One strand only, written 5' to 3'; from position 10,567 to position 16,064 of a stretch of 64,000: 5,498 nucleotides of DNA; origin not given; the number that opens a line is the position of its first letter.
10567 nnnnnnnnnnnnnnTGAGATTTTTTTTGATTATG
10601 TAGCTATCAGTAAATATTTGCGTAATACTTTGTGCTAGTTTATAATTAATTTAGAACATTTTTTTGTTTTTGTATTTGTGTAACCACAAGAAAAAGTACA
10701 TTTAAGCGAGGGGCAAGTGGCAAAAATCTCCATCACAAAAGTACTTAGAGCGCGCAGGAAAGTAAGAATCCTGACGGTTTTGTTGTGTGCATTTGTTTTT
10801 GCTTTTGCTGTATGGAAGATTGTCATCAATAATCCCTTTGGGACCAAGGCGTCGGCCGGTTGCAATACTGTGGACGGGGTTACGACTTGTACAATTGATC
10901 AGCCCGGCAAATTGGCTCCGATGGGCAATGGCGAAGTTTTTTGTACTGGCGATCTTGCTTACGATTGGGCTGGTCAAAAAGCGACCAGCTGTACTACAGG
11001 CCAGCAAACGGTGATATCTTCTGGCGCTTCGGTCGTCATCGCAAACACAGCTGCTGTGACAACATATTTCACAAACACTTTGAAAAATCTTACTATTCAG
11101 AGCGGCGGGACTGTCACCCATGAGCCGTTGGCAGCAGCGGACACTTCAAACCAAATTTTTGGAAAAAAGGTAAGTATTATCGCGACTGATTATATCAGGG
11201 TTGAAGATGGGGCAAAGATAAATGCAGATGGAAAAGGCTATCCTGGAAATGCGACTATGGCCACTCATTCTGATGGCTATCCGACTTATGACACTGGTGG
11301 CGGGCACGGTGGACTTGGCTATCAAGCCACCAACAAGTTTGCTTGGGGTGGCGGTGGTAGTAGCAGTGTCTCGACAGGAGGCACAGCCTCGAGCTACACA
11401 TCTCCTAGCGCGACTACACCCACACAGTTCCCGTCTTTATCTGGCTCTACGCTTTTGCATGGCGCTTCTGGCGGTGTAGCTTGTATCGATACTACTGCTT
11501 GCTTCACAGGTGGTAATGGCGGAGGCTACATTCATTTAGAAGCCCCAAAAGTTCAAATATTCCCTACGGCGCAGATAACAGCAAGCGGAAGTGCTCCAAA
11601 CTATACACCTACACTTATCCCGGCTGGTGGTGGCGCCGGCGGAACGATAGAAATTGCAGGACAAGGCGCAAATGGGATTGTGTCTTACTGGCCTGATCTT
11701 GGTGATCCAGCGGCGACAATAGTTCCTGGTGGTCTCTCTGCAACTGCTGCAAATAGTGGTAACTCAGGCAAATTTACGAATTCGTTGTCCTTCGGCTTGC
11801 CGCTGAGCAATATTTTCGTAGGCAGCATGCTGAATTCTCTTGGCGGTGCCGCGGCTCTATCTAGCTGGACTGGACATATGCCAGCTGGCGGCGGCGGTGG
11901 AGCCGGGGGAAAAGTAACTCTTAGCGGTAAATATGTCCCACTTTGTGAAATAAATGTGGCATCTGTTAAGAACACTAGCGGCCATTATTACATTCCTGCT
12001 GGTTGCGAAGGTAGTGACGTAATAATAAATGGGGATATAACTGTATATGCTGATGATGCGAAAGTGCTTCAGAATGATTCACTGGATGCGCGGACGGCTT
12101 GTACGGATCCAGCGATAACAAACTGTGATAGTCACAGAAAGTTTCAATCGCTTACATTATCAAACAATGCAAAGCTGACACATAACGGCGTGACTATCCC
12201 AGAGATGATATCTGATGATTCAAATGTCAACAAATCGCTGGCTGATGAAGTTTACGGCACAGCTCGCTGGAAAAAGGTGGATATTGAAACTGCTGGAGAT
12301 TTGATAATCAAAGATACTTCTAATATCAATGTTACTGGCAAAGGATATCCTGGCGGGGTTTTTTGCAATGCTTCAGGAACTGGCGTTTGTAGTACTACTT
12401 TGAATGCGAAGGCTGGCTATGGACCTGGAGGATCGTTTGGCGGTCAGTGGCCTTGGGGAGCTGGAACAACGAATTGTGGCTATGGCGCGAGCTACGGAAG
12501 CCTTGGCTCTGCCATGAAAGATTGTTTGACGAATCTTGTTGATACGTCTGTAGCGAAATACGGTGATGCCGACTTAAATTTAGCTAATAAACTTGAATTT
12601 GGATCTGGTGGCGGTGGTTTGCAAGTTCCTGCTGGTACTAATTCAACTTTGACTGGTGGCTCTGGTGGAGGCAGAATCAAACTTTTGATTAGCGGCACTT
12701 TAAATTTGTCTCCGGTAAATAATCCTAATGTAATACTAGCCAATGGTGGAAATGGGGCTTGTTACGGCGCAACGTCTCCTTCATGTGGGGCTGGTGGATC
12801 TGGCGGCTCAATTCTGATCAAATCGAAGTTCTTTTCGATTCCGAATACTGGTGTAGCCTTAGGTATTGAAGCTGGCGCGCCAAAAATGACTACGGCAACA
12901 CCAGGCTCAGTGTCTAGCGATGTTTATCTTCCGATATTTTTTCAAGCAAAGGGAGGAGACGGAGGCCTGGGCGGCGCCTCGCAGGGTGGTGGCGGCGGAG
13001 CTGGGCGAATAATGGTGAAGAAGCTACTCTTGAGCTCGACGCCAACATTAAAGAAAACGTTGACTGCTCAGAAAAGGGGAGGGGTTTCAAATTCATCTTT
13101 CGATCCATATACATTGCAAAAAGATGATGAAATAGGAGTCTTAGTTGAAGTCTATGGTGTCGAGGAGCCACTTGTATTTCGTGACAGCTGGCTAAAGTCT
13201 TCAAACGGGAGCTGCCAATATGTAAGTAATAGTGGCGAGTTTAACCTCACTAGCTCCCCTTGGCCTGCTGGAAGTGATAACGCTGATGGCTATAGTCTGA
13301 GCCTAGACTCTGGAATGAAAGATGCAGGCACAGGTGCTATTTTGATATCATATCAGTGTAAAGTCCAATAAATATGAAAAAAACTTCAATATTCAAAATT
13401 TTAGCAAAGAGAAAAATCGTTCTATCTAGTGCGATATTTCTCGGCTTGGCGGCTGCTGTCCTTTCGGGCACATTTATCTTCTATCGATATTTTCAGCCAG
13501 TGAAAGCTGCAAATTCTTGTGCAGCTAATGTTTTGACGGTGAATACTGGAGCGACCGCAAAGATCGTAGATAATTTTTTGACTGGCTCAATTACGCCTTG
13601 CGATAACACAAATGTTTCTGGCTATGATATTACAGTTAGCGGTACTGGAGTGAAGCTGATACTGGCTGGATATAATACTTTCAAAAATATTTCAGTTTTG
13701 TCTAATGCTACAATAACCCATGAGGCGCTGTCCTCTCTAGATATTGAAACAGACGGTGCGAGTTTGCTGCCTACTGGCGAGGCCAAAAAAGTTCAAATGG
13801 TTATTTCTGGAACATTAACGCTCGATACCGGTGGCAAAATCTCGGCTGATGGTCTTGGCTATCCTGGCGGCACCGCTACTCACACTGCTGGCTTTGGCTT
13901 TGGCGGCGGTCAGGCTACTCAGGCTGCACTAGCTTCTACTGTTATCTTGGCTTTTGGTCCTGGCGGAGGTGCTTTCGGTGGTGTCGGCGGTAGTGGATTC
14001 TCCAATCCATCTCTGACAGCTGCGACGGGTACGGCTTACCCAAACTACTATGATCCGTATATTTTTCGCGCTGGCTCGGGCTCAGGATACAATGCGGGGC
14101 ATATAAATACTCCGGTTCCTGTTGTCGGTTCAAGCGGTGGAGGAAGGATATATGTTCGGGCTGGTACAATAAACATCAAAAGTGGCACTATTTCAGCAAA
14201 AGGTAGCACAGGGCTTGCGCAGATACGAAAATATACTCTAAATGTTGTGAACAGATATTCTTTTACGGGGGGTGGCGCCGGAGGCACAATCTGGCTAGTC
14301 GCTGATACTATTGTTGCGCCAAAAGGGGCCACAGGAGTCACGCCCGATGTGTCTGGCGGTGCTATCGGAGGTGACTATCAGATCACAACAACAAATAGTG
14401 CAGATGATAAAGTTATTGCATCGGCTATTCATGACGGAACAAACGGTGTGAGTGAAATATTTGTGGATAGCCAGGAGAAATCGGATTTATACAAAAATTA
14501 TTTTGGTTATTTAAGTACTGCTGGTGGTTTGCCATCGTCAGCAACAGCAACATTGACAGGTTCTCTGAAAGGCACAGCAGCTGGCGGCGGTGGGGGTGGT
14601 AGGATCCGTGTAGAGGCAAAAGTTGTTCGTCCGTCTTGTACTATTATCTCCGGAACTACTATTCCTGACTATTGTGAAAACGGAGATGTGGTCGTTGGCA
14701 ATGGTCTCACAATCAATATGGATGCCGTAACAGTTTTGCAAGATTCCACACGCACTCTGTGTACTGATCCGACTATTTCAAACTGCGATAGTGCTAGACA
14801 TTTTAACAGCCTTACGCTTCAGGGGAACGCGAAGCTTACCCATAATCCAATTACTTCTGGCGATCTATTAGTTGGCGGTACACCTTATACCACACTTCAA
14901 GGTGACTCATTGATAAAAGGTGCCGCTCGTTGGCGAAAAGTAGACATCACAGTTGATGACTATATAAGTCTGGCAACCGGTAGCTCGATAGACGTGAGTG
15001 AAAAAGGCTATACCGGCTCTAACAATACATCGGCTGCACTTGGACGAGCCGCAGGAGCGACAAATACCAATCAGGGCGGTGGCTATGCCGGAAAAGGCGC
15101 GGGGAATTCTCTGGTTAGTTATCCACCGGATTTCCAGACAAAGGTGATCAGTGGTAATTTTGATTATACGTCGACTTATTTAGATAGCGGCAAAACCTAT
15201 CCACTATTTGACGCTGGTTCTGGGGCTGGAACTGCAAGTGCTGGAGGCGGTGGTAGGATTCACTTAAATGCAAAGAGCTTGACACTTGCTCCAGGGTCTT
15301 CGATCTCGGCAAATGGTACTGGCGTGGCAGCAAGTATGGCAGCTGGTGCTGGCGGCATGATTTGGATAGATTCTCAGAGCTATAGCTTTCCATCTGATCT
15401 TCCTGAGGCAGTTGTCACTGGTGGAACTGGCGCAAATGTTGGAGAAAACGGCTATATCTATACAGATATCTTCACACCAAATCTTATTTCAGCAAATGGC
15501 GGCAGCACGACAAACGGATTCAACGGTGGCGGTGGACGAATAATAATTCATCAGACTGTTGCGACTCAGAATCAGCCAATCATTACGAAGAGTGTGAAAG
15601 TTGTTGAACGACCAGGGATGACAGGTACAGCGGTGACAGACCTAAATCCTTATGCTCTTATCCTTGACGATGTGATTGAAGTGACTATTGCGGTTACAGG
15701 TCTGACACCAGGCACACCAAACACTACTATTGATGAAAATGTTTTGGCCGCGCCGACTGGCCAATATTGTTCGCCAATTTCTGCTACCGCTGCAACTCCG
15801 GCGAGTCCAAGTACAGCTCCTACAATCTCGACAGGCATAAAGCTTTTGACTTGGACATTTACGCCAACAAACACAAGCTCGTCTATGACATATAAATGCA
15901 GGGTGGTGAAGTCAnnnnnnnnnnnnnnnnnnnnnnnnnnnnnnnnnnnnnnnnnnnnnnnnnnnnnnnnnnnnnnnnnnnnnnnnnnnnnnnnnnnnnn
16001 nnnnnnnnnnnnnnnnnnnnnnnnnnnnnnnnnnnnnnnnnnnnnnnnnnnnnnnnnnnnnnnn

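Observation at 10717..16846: Tandem paralogous Gly-rich beta-helix-like secreted proteins plus a small secreted protein form a surface module with the giant gene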

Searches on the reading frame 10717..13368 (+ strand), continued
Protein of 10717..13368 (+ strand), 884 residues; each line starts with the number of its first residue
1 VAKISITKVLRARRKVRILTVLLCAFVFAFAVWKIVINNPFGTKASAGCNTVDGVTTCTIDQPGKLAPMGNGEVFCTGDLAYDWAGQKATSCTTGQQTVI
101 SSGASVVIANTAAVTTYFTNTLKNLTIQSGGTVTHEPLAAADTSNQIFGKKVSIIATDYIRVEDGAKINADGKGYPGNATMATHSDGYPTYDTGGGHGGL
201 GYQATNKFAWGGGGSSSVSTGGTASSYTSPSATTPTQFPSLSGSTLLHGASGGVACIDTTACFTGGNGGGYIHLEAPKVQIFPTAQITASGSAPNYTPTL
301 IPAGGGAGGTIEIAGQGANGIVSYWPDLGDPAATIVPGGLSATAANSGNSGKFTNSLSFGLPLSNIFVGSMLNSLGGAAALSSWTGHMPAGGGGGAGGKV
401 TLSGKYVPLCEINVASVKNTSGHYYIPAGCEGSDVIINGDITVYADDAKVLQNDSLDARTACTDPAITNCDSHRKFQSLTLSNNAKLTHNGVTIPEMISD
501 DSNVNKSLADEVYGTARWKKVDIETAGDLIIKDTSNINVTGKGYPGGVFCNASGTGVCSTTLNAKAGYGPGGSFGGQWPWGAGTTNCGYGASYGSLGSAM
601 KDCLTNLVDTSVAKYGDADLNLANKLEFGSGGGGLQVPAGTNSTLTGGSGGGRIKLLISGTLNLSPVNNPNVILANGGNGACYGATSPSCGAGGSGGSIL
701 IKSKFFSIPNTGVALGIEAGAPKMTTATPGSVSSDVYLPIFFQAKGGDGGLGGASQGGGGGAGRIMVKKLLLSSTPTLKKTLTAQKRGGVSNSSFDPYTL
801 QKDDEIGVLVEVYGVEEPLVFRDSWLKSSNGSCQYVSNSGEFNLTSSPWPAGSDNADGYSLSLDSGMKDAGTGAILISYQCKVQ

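Call 92: find_encoding_contigs(protein=P0087, flank=9000, max_places=1)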
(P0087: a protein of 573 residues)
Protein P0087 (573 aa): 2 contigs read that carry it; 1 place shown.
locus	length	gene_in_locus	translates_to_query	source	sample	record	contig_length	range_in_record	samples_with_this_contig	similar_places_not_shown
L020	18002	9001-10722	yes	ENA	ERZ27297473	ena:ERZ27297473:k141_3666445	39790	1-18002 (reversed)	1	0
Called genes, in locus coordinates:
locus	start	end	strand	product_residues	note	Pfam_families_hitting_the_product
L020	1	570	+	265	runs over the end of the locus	PF04468:PSP1, PF28472:PSP1_3rd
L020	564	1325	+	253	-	PF00515:TPR_1 (faint), PF25063:ARM_TT21_C (faint), PF07719:TPR_2 (faint), PF13181:TPR_8 (faint), PF13414:TPR_11 (faint), PF14559:TPR_19 (faint), PF13432:TPR_16 (weak), PF21033:RMD1-3 (weak), +3 more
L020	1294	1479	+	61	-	-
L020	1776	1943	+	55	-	PF00471:Ribosomal_L33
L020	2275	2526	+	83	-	PF01541:GIY-YIG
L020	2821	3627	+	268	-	PF00696:AA_kinase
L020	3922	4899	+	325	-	-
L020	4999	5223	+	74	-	-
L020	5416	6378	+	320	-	PF00005:ABC_tran, PF13304:AAA_21 (weak), PF13732:DrrA1-3_C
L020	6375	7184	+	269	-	PF01061:ABC2_membrane, PF12698:ABC2_membrane_3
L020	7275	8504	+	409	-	PF00817:IMS, PF11799:IMS_C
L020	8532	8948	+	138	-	-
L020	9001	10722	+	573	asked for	-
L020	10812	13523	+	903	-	PF13385:Laminin_G_3, PF02210:Laminin_G_2 (faint), PF13385:Laminin_G_3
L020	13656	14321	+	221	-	PF05137:PilN (weak)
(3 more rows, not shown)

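Call 107: search_protein_families(library=pfam, proteins=[L008:1374-4118:+, L008:4786-5733:+, L008:5743-7284:+, L008:8497-9639:+, L008:9734-13045:+, L008:13556-15715:+, L008:15884-16453:+, L008:16577-18370:+, L008:19066-21207:+], max_evalue=0.001)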
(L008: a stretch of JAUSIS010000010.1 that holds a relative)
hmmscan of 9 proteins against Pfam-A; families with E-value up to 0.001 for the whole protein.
L008:1374-4118:+ (915 aa): 5 families
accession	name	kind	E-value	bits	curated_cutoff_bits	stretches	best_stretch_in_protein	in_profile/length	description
PF00476.26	DNA_pol_A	-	1.2e-143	479.1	34.3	1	544-910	2-381/381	DNA polymerase family A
PF02739.22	5_3_exonuc_N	-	6.5e-55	185.7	34.3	1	16-182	1-164/164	5'-3' exonuclease, N-terminal resolvase-like domain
PF01367.25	5_3_exonuc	-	6.2e-32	110.4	40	1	184-277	2-96/97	5'-3' exonuclease, C-terminal SAM fold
PF01612.26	DNA_pol_A_exo1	-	1.7e-28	100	23.6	1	330-511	2-172/173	3'-5' exonuclease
PF22619.2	DNA_polI_exo1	-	4.1e-11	43.3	27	1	356-457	7-96/140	DNA polymerase I, ribonuclease H-like domain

L008:4786-5733:+ (316 aa): 2 families
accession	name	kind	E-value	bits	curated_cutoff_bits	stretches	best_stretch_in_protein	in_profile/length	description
PF21694.2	DNA_pol3_delta_C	-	7e-20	71.7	27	1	192-307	3-121/121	DNA polymerase III delta subunit, C-terminal domain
PF06144.19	DNA_pol3_delta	-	5.7e-15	55.8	21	1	3-113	1-116/124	DNA polymerase III, delta subunit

L008:5743-7284:+ (514 aa): 1 family
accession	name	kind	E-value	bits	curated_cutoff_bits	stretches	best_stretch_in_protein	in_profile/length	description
PF20990.2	DUF2207_C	-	6.3e-32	111.7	33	1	236-467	8-247/247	Predicted membrane protein (DUF2207) C-terminal domain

L008:8497-9639:+ (381 aa): 2 families
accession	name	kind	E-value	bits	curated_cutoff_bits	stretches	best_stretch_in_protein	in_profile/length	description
PF01368.27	DHH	-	2e-18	67.3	28.1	1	18-216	1-125/125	DHH family, N-terminal domain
PF02272.25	DHHA1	-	7.6e-09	36.4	25.9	1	293-378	11-98/102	DHHA1 domain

L008:9734-13045:+ (1104 aa): 0 families

L008:13556-15715:+ (720 aa): 5 families
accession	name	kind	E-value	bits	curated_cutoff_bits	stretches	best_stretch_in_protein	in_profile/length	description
PF01138.27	RNase_PH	-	6.7e-56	188.7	25.5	2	26-155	5-130/130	3' exoribonuclease family, domain 1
PF03725.20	RNase_PH_C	-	3.4e-18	65.8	20.8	1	158-221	1-66/67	3' exoribonuclease family, domain 2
PF00575.29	S1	-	1.1e-16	61.4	22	1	631-711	1-74/74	S1 RNA binding domain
PF03726.19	PNPase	-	3.2e-11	44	24.6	1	249-323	2-80/81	Polyribonucleotide nucleotidyltransferase, RNA binding domain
PF00013.35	KH_1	-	1.1e-05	25.5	21.5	1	568-626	5-65/66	KH domain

L008:15884-16453:+ (190 aa): 1 family
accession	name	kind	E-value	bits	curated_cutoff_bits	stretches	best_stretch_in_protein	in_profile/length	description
PF03167.25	UDG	-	7.9e-37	126.9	24.3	1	29-171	1-128/141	Uracil DNA glycosylase superfamily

L008:16577-18370:+ (598 aa): 5 families
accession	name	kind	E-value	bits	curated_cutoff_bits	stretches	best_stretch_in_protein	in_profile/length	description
PF22505.1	RNase_J_b_CASP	-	1.8e-49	167.1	27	1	265-390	1-126/126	Ribonuclease J, beta-CASP domain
PF17770.6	RNase_J_C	-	2.7e-30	105.8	23.8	1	497-598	1-102/102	Ribonuclease J C-terminal domain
PF07521.17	RMMBL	-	4.7e-12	46.2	21.6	1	405-451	11-59/63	Zn-dependent metallo-hydrolase RNA specificity domain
PF00753.33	Lactamase_B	-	1.3e-11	45.3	22.7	1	62-190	4-136/196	Metallo-beta-lactamase superfamily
PF12706.13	Lactamase_B_2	-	2.4e-07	31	27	1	107-206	29-143/200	Beta-lactamase superfamily domain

L008:19066-21207:+ (714 aa): 5 families
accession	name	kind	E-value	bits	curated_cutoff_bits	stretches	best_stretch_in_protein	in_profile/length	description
PF01580.24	FtsK_SpoIIIE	-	1.8e-60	204.5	24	1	348-536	2-221/221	FtsK/SpoIIIE family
PF17854.6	FtsK_alpha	-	1.7e-29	102.4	22.9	1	243-340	1-101/101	FtsK alpha domain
PF09397.16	FtsK_gamma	-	4.4e-28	97.2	30.6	1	639-699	2-62/63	Ftsk gamma domain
PF13491.11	FtsK_4TM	-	4.8e-08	33.3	23.1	1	70-186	43-170/171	4TM region of DNA translocase FtsK/SpoIIIE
PF01935.23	DUF87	-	1.5e-07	32.1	23.2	1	374-517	11-119/220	Helicase HerA, central domain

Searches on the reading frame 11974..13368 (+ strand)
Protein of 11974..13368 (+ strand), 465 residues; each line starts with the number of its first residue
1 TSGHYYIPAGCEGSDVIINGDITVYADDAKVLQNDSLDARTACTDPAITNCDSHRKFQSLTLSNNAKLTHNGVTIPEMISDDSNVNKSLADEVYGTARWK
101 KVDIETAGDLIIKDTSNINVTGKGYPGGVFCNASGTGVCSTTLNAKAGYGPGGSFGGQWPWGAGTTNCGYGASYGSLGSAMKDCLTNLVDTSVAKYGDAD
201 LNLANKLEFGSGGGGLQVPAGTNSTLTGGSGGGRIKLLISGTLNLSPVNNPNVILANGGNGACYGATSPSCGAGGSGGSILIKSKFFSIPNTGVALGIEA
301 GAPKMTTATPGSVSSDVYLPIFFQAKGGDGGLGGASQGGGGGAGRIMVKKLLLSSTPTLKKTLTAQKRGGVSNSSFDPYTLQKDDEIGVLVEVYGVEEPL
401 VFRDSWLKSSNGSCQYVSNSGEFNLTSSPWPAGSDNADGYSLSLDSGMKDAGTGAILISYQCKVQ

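Call 57: find_homologous_proteins(query=A3, max_evalue=1e-10)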
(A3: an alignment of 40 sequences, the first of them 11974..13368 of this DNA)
Query A3 (40 sequences) (465 aa, profile of the alignment): 375 proteins with E <= 1e-10 among 8000 candidates; the best 120 are listed.
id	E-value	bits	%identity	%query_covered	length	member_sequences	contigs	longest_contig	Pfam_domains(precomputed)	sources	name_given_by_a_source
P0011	3.4e-175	602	31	99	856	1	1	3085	-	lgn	-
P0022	3.5e-166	572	30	99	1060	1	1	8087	PF27237.1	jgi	jgi:hypothetical protein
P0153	1.3e-161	557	37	32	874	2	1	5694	-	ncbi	-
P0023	2.5e-157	543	30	79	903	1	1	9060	-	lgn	-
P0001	2.9e-155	536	100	100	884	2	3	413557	-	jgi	-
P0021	1.1e-152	527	48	28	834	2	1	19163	-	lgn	-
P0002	5.6e-151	522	60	100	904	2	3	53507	-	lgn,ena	-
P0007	1.1e-149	518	33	34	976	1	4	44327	-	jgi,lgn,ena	-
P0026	2.5e-147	510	35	35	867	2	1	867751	-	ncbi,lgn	ncbi:MAG: hypothetical protein WC227_02455 [Patescibacteria group bacterium]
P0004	1.3e-141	491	31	91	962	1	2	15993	-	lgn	-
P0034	7.1e-141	488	28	89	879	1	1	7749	-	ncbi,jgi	jgi:hypothetical protein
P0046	2.4e-139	483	60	18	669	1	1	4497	-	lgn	-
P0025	1.2e-138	481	34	99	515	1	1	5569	-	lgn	-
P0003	1.8e-133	464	57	100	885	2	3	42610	-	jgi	-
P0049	5.2e-133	463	31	99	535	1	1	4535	-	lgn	-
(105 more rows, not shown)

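Call 58: search_protein_families(library=pfam, alignment_id=A3, max_evalue=0.01)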
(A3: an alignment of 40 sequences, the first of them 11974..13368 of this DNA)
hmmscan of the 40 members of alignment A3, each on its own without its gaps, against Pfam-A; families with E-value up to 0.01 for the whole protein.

A. member 1, window:11974-13368:+ (465 aa): 0 families

B. families by the number of members that match (of 40 scanned): 1 family
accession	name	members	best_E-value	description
PF13385.13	Laminin_G_3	1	0.00017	Concanavalin A-like lectin/glucanases superfamily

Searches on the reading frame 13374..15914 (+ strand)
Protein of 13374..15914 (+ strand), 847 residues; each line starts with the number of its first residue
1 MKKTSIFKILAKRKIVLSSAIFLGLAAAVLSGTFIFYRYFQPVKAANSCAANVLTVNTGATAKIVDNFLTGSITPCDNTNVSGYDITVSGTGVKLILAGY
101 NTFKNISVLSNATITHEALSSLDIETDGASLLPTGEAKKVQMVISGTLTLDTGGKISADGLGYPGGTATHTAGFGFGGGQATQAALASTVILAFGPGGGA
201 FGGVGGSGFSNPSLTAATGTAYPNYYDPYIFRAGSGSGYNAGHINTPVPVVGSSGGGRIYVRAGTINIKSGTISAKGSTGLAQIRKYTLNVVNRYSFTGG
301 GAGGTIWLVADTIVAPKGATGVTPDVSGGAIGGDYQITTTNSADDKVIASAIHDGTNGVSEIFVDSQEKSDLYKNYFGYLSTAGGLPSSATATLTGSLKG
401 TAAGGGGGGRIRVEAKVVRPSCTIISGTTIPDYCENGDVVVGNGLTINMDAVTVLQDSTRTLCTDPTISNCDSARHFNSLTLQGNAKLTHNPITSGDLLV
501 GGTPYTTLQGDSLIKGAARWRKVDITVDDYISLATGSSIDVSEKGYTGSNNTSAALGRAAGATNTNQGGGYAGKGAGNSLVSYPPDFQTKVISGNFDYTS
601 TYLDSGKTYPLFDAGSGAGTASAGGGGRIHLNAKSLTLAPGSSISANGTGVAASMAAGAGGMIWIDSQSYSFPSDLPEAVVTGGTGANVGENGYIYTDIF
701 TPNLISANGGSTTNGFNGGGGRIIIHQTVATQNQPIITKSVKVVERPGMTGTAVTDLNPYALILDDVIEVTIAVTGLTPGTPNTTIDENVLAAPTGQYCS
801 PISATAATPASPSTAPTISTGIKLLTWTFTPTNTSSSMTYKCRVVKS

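Call 7: search_protein_families(library=pfam, proteins=[window:13374-15914:+], max_evalue=1)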
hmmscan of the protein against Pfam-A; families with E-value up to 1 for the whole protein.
window:13374-15914:+ (847 aa): 0 families

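Call 8: search_protein_families(library=ncbifam, proteins=[window:13374-15914:+], max_evalue=1)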
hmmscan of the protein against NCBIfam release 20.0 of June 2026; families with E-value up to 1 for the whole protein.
window:13374-15914:+ (847 aa): 1 family
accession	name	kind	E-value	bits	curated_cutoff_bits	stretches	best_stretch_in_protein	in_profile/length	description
NF047640.1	gliding_AgmC_N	equivalog_domain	6.5e-05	22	275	1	191-312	245-359/412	adventurous gliding motility protein AgmC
